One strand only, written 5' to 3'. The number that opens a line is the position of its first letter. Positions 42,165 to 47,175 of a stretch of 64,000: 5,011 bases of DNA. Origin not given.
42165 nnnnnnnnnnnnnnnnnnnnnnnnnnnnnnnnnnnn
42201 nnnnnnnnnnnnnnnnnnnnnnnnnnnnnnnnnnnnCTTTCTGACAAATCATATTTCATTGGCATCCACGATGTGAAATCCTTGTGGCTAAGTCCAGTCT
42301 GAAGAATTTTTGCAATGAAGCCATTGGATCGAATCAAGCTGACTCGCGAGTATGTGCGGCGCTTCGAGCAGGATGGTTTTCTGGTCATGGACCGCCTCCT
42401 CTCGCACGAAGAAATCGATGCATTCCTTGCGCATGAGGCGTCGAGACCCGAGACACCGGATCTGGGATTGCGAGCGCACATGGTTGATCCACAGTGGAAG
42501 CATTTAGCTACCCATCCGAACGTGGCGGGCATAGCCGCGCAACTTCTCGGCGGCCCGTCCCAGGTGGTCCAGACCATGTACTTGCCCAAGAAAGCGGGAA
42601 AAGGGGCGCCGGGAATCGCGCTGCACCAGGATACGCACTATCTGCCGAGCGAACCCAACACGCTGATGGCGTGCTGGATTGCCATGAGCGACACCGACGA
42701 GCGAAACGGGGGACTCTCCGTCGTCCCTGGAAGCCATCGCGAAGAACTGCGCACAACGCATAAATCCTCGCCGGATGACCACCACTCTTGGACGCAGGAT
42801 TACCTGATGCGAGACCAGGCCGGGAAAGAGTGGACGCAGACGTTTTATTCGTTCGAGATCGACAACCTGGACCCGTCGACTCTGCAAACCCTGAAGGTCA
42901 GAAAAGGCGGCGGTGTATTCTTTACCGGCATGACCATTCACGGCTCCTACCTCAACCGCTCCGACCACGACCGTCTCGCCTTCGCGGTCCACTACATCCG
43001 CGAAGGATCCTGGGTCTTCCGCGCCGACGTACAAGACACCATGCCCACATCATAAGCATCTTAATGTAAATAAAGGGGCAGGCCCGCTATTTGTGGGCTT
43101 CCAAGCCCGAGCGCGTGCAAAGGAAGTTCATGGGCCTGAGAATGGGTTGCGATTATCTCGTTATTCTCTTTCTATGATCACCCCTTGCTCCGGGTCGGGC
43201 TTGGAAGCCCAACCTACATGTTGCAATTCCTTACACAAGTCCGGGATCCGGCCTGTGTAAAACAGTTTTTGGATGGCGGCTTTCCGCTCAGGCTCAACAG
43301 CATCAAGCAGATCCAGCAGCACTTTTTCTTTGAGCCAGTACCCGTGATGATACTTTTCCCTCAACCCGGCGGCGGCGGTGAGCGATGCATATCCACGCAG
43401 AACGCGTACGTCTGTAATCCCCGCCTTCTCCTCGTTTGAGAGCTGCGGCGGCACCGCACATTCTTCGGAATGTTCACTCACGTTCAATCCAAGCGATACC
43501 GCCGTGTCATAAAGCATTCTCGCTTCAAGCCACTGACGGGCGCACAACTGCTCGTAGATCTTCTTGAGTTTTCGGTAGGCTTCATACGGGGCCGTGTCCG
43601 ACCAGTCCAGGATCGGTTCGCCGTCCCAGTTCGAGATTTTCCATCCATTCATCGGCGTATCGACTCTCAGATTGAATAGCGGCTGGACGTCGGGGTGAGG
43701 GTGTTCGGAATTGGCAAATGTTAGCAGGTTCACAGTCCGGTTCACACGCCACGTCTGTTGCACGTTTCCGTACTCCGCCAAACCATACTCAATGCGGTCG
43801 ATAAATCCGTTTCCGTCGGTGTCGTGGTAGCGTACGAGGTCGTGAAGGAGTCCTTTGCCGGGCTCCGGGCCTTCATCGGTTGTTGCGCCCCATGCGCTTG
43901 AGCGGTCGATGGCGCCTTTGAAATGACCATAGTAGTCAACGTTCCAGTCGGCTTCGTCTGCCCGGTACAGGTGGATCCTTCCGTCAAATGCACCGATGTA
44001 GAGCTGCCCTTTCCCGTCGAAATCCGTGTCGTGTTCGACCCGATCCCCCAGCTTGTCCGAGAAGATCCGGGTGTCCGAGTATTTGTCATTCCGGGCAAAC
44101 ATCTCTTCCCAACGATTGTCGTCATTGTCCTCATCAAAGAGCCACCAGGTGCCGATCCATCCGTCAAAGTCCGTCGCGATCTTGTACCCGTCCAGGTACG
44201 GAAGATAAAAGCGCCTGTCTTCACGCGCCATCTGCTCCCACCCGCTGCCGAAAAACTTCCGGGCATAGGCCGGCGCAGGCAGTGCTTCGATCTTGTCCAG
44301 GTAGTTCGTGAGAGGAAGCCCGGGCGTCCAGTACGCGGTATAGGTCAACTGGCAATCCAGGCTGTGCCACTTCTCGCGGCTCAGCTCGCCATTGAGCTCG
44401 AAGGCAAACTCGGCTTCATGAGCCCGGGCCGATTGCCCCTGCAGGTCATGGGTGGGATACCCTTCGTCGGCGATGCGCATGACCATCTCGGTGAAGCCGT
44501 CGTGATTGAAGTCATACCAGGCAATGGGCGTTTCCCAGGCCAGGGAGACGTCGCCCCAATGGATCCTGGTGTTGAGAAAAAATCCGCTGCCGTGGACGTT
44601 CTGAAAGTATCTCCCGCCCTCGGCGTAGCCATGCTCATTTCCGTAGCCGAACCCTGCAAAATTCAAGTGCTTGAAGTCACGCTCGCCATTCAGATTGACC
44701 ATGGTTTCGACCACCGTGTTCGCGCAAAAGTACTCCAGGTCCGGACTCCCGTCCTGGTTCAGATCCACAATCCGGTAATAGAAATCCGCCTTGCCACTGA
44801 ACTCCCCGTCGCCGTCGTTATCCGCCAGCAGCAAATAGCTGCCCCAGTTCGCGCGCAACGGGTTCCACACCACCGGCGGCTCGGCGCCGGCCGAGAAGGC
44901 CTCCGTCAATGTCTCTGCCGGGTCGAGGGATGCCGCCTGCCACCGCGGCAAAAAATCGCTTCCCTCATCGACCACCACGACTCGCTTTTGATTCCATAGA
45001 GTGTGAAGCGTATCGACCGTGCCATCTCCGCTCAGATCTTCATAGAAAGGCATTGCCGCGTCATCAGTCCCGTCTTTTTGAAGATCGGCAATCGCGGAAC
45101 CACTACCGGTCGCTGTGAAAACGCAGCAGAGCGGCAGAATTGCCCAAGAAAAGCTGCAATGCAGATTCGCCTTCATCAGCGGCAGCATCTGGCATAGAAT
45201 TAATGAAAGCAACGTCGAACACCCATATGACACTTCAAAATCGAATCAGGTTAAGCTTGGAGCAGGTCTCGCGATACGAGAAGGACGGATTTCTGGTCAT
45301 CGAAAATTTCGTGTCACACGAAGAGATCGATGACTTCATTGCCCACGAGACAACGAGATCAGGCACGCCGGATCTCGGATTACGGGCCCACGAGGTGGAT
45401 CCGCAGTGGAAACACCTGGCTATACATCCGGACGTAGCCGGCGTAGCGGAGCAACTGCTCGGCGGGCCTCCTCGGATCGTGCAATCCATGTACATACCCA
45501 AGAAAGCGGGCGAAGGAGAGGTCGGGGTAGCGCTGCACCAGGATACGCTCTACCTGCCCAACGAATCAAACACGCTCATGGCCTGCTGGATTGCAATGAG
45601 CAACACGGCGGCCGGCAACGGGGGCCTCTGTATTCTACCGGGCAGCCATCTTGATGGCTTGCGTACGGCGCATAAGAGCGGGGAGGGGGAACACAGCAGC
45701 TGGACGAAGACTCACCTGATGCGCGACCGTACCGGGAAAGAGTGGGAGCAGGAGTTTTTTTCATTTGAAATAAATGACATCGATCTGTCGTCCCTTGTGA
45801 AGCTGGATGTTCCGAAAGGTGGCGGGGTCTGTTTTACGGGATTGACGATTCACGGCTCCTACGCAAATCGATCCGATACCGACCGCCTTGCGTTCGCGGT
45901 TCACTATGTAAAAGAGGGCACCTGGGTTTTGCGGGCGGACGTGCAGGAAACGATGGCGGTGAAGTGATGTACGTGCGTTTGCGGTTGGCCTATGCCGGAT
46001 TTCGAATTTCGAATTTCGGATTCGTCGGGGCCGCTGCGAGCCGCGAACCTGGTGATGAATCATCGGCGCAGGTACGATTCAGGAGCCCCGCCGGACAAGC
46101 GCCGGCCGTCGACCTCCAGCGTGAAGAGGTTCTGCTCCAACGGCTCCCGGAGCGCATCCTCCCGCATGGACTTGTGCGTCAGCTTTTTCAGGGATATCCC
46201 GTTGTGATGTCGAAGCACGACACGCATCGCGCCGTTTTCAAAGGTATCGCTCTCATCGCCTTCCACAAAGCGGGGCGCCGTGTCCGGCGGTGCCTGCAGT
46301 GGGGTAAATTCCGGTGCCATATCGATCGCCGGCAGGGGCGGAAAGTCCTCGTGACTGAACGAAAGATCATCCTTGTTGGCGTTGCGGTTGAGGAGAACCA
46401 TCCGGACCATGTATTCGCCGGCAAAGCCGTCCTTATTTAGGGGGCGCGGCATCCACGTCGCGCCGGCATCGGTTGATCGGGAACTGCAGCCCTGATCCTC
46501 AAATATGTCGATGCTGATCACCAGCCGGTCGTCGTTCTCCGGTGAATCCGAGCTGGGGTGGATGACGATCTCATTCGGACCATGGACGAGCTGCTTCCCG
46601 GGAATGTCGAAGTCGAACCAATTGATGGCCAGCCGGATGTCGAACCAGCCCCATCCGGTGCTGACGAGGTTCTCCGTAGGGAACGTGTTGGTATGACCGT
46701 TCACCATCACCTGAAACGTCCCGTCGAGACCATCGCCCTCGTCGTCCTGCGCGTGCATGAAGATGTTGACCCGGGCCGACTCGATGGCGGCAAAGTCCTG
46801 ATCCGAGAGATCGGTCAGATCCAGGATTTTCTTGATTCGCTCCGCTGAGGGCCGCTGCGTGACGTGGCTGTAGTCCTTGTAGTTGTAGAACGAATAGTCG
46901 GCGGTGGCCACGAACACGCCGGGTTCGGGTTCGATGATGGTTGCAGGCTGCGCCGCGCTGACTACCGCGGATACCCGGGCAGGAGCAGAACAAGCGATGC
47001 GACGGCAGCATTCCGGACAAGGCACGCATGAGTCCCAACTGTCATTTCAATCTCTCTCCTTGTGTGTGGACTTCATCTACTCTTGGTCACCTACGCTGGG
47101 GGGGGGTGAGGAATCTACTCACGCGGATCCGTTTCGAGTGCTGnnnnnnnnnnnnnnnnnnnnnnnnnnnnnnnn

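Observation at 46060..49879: Family B core-only variant next to a B N-domain remnant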

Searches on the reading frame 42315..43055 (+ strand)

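Call 57: search_protein_families(library=pfam, proteins=[window:42315-43055:+], max_evalue=0.0001)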
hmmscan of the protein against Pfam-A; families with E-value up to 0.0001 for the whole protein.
window:42315-43055:+ (246 aa): 1 family
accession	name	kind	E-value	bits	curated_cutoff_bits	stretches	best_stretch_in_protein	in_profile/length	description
PF05721.19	PhyH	-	9.1e-31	108.2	22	1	21-221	5-212/213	Phytanoyl-CoA dioxygenase (PhyH)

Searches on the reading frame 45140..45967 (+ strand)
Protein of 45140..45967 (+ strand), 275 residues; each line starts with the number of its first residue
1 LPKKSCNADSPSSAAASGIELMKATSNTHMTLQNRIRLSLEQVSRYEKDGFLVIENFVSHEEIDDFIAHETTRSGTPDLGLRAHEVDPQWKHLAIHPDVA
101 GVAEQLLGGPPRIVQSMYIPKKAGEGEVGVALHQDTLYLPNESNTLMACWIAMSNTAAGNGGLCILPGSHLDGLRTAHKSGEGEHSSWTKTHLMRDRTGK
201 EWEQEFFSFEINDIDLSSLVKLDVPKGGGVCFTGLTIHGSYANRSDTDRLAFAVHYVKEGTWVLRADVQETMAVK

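Call 6: search_protein_families(library=pfam, proteins=[window:45140-45967:+], max_evalue=0.01)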
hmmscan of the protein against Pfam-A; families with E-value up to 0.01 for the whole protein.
window:45140-45967:+ (275 aa): 1 family
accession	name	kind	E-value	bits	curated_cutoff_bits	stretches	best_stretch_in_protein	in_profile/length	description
PF05721.19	PhyH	-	1.9e-25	90.8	22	1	46-250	1-212/213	Phytanoyl-CoA dioxygenase (PhyH)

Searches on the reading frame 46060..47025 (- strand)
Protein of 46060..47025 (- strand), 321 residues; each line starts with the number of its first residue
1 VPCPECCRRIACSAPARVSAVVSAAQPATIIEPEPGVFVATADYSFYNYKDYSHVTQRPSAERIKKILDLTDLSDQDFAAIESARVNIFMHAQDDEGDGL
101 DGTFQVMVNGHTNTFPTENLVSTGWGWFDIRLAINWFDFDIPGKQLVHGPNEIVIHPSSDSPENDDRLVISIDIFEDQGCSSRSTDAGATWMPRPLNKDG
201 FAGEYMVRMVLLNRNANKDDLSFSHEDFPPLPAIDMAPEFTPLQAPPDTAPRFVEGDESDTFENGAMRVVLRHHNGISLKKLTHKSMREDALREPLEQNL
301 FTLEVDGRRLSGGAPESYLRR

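Call 6: search_protein_families(library=pfam, proteins=[window:46060-47025:-], max_evalue=0.01)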
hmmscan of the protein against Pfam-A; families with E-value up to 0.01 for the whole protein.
window:46060-47025:- (321 aa): 0 families
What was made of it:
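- On Pfam DUF6259 (PF19773), remnant ORF 46060-47025: The remnant has no Pfam hit (call 6).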

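Call 9: find_encoding_contigs(protein=window:46060-47025:-, flank=5000, max_places=6)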
Protein window:46060-47025:- (321 aa): 1 contig read that carries it; 1 place shown.
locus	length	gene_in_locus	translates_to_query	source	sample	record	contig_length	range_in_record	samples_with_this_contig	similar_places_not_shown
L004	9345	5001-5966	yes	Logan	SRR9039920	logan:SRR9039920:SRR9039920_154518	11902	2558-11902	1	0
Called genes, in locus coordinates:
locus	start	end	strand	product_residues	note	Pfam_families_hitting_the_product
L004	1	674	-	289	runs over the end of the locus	PF05721:PhyH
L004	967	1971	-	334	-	PF01408:GFO_IDH_MocA, PF22725:GFO_IDH_MocA_C3, PF02894:GFO_IDH_MocA_C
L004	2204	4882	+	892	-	PF19773:DUF6259, PF13199:Glyco_hydro_66 (weak)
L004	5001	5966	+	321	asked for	-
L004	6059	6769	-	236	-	PF05721:PhyH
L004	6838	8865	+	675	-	-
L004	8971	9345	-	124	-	?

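Call 11: find_homologous_proteins(query=window:46060-47025:-, max_evalue=0.001)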
Query window:46060-47025:- (321 aa): 4 proteins with E <= 0.001 among 1713 candidates.
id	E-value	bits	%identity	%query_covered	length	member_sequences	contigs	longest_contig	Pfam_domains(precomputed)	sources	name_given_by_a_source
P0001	1.8e-217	739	99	100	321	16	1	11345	-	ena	-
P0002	8.8e-148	510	73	94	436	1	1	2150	-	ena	-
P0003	5.1e-120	419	59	94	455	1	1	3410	-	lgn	-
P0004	1.1e-62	230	79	42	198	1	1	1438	-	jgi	jgi:hypothetical protein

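Call 12: find_encoding_contigs(protein=P0002, flank=5000)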
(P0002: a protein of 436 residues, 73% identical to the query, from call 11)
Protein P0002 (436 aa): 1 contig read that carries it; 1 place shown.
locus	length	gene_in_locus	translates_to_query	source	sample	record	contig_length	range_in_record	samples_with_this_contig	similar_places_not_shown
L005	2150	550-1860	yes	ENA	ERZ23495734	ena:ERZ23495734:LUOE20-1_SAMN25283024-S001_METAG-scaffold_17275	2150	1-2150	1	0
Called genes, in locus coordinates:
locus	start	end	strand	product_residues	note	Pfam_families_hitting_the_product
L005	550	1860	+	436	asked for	-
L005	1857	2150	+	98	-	?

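Call 13: find_encoding_contigs(protein=P0003, flank=5000)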
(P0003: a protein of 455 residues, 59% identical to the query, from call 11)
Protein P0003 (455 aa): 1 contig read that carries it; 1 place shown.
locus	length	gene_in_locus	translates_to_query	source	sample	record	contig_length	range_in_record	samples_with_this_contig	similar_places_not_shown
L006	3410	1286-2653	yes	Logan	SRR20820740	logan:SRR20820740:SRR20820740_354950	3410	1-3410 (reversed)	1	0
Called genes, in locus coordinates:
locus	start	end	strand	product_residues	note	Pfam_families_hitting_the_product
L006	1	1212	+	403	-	?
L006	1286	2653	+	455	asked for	-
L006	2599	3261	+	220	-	-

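Call 14: find_encoding_contigs(protein=P0004, flank=5000)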
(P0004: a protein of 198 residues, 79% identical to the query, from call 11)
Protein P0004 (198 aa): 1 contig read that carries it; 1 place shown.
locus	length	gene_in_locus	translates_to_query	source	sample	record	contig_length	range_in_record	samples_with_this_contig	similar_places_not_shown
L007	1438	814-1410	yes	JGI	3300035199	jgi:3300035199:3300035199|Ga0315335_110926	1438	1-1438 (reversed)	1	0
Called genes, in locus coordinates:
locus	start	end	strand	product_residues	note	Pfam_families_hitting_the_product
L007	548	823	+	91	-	-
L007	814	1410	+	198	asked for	-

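Call 31: find_related_loci(query=A2, collection=metagenome_contigs, flank=10000)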
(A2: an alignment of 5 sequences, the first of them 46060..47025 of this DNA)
Query A2 (321 aa) in metagenome_contigs; peptide patterns used: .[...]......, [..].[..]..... (x = any residue, [..] = any of these).
181 stretches matched a pattern; 6 encode a relative of the query (tblastn E <= 1e-3); 6 distinct loci.
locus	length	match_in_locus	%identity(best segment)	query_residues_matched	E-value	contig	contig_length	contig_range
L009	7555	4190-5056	58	24-312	7e-122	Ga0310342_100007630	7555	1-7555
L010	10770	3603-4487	56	18-312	4e-121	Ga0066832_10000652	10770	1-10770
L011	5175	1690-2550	58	22-312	8e-115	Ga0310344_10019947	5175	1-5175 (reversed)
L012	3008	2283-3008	58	18-260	2e-92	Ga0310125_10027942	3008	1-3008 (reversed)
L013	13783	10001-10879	46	15-312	3e-82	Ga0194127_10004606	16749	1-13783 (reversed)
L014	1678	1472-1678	52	18-86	6e-19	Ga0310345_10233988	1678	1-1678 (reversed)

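Call 75: search_protein_families(library=ncbifam, proteins=[window:46060-47025:-], max_evalue=0.01)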
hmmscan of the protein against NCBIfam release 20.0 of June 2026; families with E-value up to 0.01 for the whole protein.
window:46060-47025:- (321 aa): 0 families

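Call 78: predict_structure(alignment_id=A6)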
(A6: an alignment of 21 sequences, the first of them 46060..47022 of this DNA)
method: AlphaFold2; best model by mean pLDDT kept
length: 320 residues; sequences in the alignment: 21
mean_pLDDT: 82.0   pTM: 0.68
mean pLDDT of the five models: 82.0, 81.4, 79.6, 78.6, 77.7
residues with pLDDT >= 90: 159; 70-90: 89; 50-70: 43; < 50: 29
segments of 3 or more residues with pLDDT < 50: 1-3, 6-21, 124-126, 311-316
pLDDT, mean of each block of 10 residues (from residue 1): 46 44 75 92 76 90 97 96 94 90 97 93 51 84 96 95 89 86 96 90 94 89 73 70 90 92 93 79 88 65 62 49
secondary structure, 60 per line:
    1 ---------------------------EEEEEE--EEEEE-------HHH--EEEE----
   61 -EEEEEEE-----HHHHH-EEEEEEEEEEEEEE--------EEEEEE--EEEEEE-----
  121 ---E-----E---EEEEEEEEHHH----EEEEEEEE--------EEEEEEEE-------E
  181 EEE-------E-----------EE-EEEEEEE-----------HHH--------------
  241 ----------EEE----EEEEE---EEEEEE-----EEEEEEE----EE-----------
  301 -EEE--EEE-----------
elements in order: E28-33 E36-40 E53-56 E62-68 H74-78 E80-93 E102-107 E110-115 E134-141 E149-156 E165-172 E180-183 E206-212 E251-253 E258-262 E266-271 E277-283 E302-304 E307-309
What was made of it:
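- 46330..46947 (-): Region of the remnant that encodes the N-domain, a jelly-roll beta-sandwich (codons about 27-232). In the AlphaFold model of the remnant, strands 28-212 mostly have pLDDT of 84-97 (call 78).
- The N-domain folds confidently in the model (call 78).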

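Call 80: fold_search(model_id=the predicted structure, library=pdb)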
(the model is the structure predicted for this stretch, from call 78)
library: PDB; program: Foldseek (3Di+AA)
matches with E <= 10: 1393; with E <= 0.001: 0
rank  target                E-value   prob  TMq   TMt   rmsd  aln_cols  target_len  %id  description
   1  3njx                  1.4e-03  1.00  0.20  0.14   6.3       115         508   23  Rhamnogalacturonan Lyase from Aspergillus aculeatus mutant H210A (released 2010-10-06)
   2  5eiy_B                2.4e-03  1.00  0.21  0.11   6.7       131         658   17  Bacterial cellulose synthase bound to a substrate analogue (released 2016-03-09)
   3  4hg6_B                2.7e-03  0.99  0.22  0.12   7.8       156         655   15  Structure of a cellulose synthase - cellulose translocation intermediate (released 2012-12-19)
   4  1nkg                  3.0e-03  1.00  0.18  0.12   6.4       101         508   24  Rhamnogalacturonan lyase from Aspergillus aculeatus (released 2004-05-25)
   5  6zps_AAA              3.3e-03  0.35  0.12  0.07  13.7       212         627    9  Structure of Unliganded MgGH51 a-L-Arabinofuranosidase Crystal Type 3 Collected at 2.75 A (released 2020-11-11)
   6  8a28_A                3.5e-03  0.89  0.19  0.16  11.1       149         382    7  Structure of the astacin zymogen of LAST-MAM from Limulus polyphemus (released 2022-10-19)
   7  7vrp_I                3.5e-03  0.44  0.18  0.14  16.8       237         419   12  Structure of infectious bursal disease virus Gx strain (released 2022-03-30)
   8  2df7_D                3.9e-03  0.60  0.19  0.16  15.8       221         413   12  Crystal structure of infectious bursal disease virus VP2 subviral particle (released 2006-06-27)
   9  7vrn_A                3.9e-03  0.35  0.17  0.14  16.5       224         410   12  Structure of infectious bursal disease virus Gt strain (released 2022-03-30)
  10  9fmt_B                4.1e-03  0.99  0.26  0.14   7.8       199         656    8  Cryo-EM structure of the BcsB hexameric crown from the E. coli cellulose secretion macrocomplex (released 2024-10-16)
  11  7vrp_A                4.1e-03  0.35  0.17  0.14  16.4       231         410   13  Structure of infectious bursal disease virus Gx strain (released 2022-03-30)
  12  2xhn_A                4.4e-03  0.99  0.20  0.14   6.3       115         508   23  Rhamnogalacturonan lyase from Aspergillus aculeatus K150A active site mutant (released 2010-09-29)
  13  7l2z_F                4.6e-03  0.85  0.22  0.12  12.0       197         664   10  Bacterial cellulose synthase BcsB hexamer (released 2021-03-24)
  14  2df7_E                4.6e-03  0.44  0.18  0.15  16.2       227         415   14  Crystal structure of infectious bursal disease virus VP2 subviral particle (released 2006-06-27)
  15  2df7_H                4.9e-03  0.47  0.19  0.16  16.6       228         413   13  Crystal structure of infectious bursal disease virus VP2 subviral particle (released 2006-06-27)
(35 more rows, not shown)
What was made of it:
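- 46330..46947 (-): There are weak CBM-like fold hits (call 80).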

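Call 91: find_encoding_contigs(protein=P0168, flank=7000, max_places=3)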
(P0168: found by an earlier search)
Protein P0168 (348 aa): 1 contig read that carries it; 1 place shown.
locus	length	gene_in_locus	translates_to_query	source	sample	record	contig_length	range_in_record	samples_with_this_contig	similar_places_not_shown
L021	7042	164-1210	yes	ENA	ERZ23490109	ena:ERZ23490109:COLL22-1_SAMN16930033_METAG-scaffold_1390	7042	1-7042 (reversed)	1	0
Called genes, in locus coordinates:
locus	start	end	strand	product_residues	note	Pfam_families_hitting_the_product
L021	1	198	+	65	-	?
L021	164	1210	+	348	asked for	-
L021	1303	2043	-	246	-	PF05721:PhyH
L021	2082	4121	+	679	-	-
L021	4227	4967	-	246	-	PF05721:PhyH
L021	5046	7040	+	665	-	?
